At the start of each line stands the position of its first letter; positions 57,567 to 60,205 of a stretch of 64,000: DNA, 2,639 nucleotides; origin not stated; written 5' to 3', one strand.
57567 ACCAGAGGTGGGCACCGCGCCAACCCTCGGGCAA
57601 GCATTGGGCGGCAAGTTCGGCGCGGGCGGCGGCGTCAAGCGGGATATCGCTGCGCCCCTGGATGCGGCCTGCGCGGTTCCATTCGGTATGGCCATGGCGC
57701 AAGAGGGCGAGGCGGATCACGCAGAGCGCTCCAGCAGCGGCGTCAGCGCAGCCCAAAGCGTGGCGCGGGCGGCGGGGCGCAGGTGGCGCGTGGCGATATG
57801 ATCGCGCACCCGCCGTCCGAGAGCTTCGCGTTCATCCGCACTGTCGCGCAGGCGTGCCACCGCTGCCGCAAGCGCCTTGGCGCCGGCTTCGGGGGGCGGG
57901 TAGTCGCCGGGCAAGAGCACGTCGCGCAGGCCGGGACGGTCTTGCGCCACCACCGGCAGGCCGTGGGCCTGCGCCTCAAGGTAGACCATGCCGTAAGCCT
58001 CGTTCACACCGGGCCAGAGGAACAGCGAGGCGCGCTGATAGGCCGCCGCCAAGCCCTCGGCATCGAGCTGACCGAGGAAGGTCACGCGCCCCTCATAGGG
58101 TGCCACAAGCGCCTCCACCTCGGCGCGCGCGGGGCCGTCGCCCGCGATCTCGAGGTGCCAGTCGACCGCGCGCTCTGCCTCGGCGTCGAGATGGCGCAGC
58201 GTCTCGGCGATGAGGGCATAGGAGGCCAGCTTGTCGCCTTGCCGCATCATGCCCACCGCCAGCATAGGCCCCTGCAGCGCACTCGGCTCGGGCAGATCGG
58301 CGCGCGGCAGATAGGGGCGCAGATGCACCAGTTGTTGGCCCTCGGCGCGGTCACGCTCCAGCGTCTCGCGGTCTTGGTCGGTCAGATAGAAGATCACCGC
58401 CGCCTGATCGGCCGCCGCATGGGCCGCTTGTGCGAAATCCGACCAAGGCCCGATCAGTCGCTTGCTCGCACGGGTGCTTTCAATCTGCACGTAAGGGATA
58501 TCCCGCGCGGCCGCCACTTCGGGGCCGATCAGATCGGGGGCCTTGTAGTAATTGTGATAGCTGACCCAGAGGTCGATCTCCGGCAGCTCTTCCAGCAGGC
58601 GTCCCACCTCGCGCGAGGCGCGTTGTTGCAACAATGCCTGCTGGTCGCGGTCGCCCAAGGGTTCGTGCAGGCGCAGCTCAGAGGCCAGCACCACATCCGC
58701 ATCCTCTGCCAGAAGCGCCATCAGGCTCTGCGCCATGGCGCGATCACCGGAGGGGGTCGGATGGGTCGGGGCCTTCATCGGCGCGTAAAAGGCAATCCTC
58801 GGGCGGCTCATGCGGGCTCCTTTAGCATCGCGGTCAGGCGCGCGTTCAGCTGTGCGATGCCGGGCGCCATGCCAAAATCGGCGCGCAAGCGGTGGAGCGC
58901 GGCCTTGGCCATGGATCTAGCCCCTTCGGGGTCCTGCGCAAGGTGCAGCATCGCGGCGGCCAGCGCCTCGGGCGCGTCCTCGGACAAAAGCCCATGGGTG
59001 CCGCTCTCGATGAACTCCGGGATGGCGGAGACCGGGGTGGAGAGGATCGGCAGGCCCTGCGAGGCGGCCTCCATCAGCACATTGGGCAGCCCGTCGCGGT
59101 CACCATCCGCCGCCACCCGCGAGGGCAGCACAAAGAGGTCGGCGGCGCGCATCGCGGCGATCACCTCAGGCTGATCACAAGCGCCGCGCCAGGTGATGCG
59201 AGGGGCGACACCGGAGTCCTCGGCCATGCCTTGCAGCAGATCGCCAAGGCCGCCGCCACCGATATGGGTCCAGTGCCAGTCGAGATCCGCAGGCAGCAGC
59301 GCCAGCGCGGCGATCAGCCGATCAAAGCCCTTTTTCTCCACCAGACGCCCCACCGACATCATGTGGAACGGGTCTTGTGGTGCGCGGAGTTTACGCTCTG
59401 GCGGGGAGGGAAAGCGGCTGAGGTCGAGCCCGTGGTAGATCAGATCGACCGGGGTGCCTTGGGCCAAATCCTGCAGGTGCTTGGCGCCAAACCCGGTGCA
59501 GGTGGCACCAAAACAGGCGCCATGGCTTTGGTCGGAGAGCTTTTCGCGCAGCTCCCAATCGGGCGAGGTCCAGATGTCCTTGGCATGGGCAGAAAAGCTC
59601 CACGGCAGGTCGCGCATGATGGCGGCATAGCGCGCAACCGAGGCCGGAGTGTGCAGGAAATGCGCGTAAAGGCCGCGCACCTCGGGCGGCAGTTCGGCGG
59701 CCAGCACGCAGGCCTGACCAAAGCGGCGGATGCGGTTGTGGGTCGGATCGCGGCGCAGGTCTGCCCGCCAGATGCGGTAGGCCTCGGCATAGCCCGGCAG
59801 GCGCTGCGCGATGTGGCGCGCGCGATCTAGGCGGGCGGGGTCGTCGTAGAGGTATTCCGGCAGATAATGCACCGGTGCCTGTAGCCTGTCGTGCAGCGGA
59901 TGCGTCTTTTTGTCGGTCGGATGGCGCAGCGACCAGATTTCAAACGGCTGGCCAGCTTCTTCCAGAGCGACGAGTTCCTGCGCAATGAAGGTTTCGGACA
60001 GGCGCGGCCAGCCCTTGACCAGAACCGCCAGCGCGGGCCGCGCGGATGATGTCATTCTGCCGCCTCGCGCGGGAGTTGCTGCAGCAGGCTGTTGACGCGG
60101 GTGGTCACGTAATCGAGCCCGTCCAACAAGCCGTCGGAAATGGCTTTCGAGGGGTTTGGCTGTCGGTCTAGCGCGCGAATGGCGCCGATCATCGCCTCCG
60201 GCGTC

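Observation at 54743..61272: Seven-gene, translationally coupled glycoside-building operon of unknown product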

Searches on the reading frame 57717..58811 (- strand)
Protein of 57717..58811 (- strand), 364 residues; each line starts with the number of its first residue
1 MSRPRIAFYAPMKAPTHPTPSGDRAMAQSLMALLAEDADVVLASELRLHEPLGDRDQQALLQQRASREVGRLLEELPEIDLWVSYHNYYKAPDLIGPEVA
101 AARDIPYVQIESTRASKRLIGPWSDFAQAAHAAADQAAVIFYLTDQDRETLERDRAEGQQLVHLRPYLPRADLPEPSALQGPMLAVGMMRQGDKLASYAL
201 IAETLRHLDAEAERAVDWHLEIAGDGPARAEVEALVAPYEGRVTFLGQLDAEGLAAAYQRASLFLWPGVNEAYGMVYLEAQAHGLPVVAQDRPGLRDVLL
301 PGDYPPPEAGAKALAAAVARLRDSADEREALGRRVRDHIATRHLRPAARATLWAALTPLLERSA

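Call 4: search_protein_families(library=pfam, proteins=[window:57717-58811:-], max_evalue=0.01)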
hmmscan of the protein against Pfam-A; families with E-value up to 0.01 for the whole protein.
window:57717-58811:- (364 aa): 4 families
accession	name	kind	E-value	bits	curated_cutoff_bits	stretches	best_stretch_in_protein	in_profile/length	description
PF13692.12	Glyco_trans_1_4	-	1.1e-20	74.8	27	1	185-321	6-139/142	Glycosyl transferases group 1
PF00534.26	Glycos_transf_1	-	1.3e-18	67.5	26.4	1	207-336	39-170/172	Glycosyl transferases group 1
PF20706.3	GT4-conflict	-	1.5e-10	41.1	26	1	142-345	156-361/385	Family 4 Glycosyltransferase in conflict systems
PF13524.12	Glyco_trans_1_2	-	2.7e-09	37.6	25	1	212-350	9-139/144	Glycosyl transferase-like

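Call 5: search_protein_families(library=ncbifam, proteins=[window:57717-58811:-], max_evalue=0.01)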
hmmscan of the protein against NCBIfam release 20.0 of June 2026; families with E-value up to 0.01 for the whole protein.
window:57717-58811:- (364 aa): 18 families
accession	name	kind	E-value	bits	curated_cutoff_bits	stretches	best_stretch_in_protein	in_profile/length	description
NF041876.1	EPS_EpsE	equivalog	7.5e-14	51.8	400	1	212-342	240-379/389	exopolysaccharide biosynthesis GT4 family glycosyltransferase EpsE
TIGR03999.1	thiol_BshA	equivalog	7.4e-11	41.6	273.7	1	213-303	225-315/375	N-acetyl-alpha-D-glucosaminyl L-malate synthase BshA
TIGR03088.1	stp2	hypoth_equivalog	1.3e-09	37.6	409.05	1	195-342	206-356/374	TIGR03088 family PEP-CTERM/XrtA system glycosyltransferase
TIGR04157.1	glyco_rSAM_CFB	subfamily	3.5e-09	36.2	400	1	218-299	259-339/406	TIGR04157 family glycosyltransferase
TIGR03449.1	mycothiol_MshA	equivalog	1.3e-08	34.2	462.5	1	241-341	284-386/406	D-inositol-3-phosphate glycosyltransferase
TIGR04047.1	MSMEG_0565_glyc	hypoth_equivalog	1.4e-08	34.2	259.85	1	240-337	256-353/373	MSMEG_0565 family glycosyltransferase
NF053787.1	GlcN_PG_synth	equivalog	2e-08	33.5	480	1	249-344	250-344/361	N-acetylglucosaminyl phosphatidylglycerol synthase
NF053513.1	Gtran_IagA_BgsA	equivalog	9.3e-06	24.9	460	1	240-297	215-272/333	LTA glycolipid anchor biosynthesis glycosyltransferase, IagA/BgsA family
NF038229.1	Glyco4_Geo_Pelo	equivalog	1.9e-05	23.8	400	1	208-342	183-319/338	GPMC system family 4 glycosyltransferase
NF038255.1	exopoly_VpsD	equivalog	2.6e-05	23.3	300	1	231-290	251-312/381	VpsD family glycosyltransferase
TIGR02149.1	glgA_Coryne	subfamily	2.9e-05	23.4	302.4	1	248-300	271-323/391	glycogen synthase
TIGR04348.1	TIGR04348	equivalog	4.4e-05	22.7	300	1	184-350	141-301/310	selenoneine biosynthesis selenosugar synthase SenB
NF049988.1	MGlcDAGSynMgs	equivalog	6.5e-05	22.5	400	1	222-289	249-318/398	alpha-monoglucosyldiacylglycerol synthase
TIGR02472.1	sucr_P_syn_N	equivalog_domain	0.00057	18.8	576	1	257-299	337-379/439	sucrose-phosphate synthase, putative, glycosyltransferase domain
NF007396.0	PRK09922.1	equivalog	0.001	18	385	1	212-301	207-301/361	lipopolysaccharide 1,6-galactosyltransferase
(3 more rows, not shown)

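Call 89: search_solved_structures(query=window:57717-58811:-, max_evalue=0.001)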
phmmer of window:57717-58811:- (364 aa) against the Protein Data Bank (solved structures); distinct sequences matched with E-value up to 0.001: 10.
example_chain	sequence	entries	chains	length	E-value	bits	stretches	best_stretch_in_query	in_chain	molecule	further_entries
6kih_A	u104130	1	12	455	1.1e-12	51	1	224-339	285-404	Tll1590 protein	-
3c4q_A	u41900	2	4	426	8.9e-07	31.6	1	239-342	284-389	Predicted glycosyltransferases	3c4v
3c48_A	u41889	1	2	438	9.4e-07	31.5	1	239-342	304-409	Predicted glycosyltransferases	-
4n9w_A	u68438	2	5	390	5.1e-06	29.1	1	217-323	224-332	GDP-mannose-dependent alpha-(1-2)-phosphatidylinositol mannosyltransferase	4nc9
2gej_A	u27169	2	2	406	5.8e-06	28.9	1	216-323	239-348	PHOSPHATIDYLINOSITOL MANNOSYLTRANSFERASE (PimA)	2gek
2jjm_A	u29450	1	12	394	6.9e-06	28.6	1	214-339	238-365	GLYCOSYL TRANSFERASE, GROUP 1 FAMILY PROTEIN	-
3mbo_A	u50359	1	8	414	7.6e-06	28.5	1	214-339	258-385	Glycosyltransferase, group 1 family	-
3oka_A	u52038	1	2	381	2.4e-05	26.8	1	217-340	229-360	GDP-mannose-dependent alpha-(1-6)-phosphatidylinositol monomannoside mannosyltransferase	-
3okc_A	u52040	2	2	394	2.6e-05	26.7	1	217-340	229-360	GDP-mannose-dependent alpha-(1-6)-phosphatidylinositol monomannoside mannosyltransferase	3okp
2f9f_A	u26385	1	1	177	0.00078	21.9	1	215-300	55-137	first mannosyl transferase (wbaZ-1)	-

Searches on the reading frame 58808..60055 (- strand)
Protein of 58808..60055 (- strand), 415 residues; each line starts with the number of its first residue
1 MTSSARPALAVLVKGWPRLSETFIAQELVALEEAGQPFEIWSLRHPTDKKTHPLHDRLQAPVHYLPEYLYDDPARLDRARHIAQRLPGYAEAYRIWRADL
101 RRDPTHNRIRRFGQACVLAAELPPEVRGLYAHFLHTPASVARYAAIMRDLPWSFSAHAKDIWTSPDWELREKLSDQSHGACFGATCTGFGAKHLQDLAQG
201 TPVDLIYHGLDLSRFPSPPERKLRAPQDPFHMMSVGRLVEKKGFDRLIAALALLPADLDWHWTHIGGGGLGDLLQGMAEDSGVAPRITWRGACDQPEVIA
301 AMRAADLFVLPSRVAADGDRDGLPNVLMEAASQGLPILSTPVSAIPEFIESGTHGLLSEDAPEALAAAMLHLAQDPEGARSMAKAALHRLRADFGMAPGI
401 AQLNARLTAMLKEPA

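Call 4: search_protein_families(library=pfam, proteins=[window:58808-60055:-], max_evalue=0.01)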
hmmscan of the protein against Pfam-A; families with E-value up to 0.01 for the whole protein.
window:58808-60055:- (415 aa): 4 families
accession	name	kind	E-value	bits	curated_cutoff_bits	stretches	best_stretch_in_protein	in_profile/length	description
PF13692.12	Glyco_trans_1_4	-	3.2e-27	96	27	1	232-375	4-142/142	Glycosyl transferases group 1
PF00534.26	Glycos_transf_1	-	1.3e-26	93.6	26.4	1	221-386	7-169/172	Glycosyl transferases group 1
PF13524.12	Glyco_trans_1_2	-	1.7e-09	38.2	25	1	286-397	28-136/144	Glycosyl transferase-like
PF20706.3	GT4-conflict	-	0.00034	20.2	26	1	205-382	176-364/385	Family 4 Glycosyltransferase in conflict systems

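Call 5: search_protein_families(library=ncbifam, proteins=[window:58808-60055:-], max_evalue=0.01)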
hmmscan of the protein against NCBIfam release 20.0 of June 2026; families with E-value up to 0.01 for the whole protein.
window:58808-60055:- (415 aa): 21 families
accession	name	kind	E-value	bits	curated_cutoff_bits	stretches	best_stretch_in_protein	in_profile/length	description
NF041876.1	EPS_EpsE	equivalog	9.1e-34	117.3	400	1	9-398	1-384/389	exopolysaccharide biosynthesis GT4 family glycosyltransferase EpsE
TIGR04005.1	wcaL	equivalog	1.2e-29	103.5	537.6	1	208-402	204-398/406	colanic acid biosynthesis glycosyltransferase WcaL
TIGR03088.1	stp2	hypoth_equivalog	7e-19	68.1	409.05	1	203-401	162-364/374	TIGR03088 family PEP-CTERM/XrtA system glycosyltransferase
NF047684.1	TeichurnBiosyTuaC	equivalog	1.1e-17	64.1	550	1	91-404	76-383/391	teichuronic acid biosynthesis protein TuaC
NF046085.1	XrtY_assoc_Gly1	equivalog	4.2e-14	52.2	400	1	221-395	201-369/387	XrtY-associated glycosyltransferase XYAG1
NF038298.1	EPS_HpsO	equivalog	1.7e-12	46.8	575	1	222-391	194-368/388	hormogonium polysaccharide biosynthesis glycosyltransferase HpsO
TIGR03449.1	mycothiol_MshA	equivalog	2.1e-12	46.7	462.5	1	200-398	187-391/406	D-inositol-3-phosphate glycosyltransferase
TIGR04348.1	TIGR04348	equivalog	2.3e-12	46.6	300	1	218-385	126-287/310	selenoneine biosynthesis selenosugar synthase SenB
TIGR03999.1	thiol_BshA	equivalog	9.3e-10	38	273.7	1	253-405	223-368/375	N-acetyl-alpha-D-glucosaminyl L-malate synthase BshA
NF007396.0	PRK09922.1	equivalog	2.2e-08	33.4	385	1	228-357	181-307/361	lipopolysaccharide 1,6-galactosyltransferase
TIGR04047.1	MSMEG_0565_glyc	hypoth_equivalog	1.1e-06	28.1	259.85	1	276-385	247-350/373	MSMEG_0565 family glycosyltransferase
TIGR02149.1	glgA_Coryne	subfamily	1.9e-06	27.3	302.4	1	230-397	205-377/391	glycogen synthase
NF038229.1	Glyco4_Geo_Pelo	equivalog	2.3e-06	26.9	400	1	278-398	211-324/338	GPMC system family 4 glycosyltransferase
NF050063.1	ProtGlycPglJ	equivalog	2.5e-06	27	500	1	203-389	170-346/363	N-acetylgalactosamine-N,N'-diacetylbacillosaminyl-diphospho-undecaprenol 4-alpha-N-acetylgalactosaminyltransferase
TIGR04063.1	stp3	hypoth_equivalog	2.7e-06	26.5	442.05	1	235-388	219-373/397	TIGR04063 family PEP-CTERM/XrtA system glycosyltransferase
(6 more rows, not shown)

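Call 90: search_solved_structures(query=window:58808-60055:-, max_evalue=0.001)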
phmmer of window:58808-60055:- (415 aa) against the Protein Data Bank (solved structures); distinct sequences matched with E-value up to 0.001: 13.
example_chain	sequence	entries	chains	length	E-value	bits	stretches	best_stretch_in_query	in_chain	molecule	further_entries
3oka_A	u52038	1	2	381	1.7e-11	47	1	208-394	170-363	GDP-mannose-dependent alpha-(1-6)-phosphatidylinositol monomannoside mannosyltransferase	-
3okc_A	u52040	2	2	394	1.7e-11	47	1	208-394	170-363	GDP-mannose-dependent alpha-(1-6)-phosphatidylinositol monomannoside mannosyltransferase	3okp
3c4q_A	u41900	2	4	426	1.3e-10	44.1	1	199-405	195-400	Predicted glycosyltransferases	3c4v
3c48_A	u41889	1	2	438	1.3e-10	44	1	199-405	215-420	Predicted glycosyltransferases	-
6kih_A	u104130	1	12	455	2.6e-08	36.5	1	209-397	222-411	Tll1590 protein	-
2iv7_A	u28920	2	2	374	3.4e-05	26.2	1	232-357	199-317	LIPOPOLYSACCHARIDE CORE BIOSYNTHESIS PROTEIN RFAG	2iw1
5d00_A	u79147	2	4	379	7.6e-05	25.1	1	302-414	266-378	N-acetyl-alpha-D-glucosaminyl L-malate synthase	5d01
2jjm_A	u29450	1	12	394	0.00022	23.6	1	244-394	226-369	GLYCOSYL TRANSFERASE, GROUP 1 FAMILY PROTEIN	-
5e9t_A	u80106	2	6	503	0.00023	23.5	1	224-357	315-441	Glycosyltransferase Gtf1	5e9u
3mbo_A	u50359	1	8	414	0.00024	23.4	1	244-394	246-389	Glycosyltransferase, group 1 family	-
5n7z_A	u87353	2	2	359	0.00044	22.6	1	202-357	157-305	Lipopolysaccharide 1,6-galactosyltransferase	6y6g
5n80_A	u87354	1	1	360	0.00044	22.6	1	202-357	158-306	Lipopolysaccharide 1,6-galactosyltransferase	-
6y6i_A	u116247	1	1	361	0.00045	22.6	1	202-357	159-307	Lipopolysaccharide 1,6-galactosyltransferase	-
